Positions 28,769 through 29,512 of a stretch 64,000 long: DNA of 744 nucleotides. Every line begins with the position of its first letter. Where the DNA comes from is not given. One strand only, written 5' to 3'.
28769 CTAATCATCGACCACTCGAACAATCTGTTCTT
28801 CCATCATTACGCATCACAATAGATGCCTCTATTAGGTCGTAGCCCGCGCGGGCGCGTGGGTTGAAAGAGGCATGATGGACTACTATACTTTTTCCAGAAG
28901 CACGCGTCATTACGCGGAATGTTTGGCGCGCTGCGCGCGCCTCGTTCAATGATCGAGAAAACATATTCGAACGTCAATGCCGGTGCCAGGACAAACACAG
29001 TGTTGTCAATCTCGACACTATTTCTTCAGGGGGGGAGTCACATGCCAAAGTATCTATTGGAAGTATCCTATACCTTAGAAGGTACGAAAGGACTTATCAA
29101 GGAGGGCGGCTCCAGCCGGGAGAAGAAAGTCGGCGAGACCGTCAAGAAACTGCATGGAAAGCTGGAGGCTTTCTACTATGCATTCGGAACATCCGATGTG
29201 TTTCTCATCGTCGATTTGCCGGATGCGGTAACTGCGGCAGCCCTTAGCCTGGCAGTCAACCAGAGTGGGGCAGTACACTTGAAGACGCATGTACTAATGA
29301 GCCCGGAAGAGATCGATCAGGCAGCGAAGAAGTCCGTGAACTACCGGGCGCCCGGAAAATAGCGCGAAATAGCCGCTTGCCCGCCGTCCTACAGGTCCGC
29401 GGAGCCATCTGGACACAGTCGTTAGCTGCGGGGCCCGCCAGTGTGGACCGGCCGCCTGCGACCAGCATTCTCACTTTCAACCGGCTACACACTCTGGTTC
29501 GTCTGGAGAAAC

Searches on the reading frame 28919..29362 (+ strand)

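Call 60: search_protein_families(library=pfam, proteins=[window:28919-29362:+], max_evalue=0.0001)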
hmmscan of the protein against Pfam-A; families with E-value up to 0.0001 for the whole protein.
window:28919-29362:+ (147 aa): 1 family
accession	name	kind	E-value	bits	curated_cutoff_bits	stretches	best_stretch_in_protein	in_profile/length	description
PF08734.17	GYD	-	1.3e-22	80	31.4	1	45-135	1-90/91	GYD domain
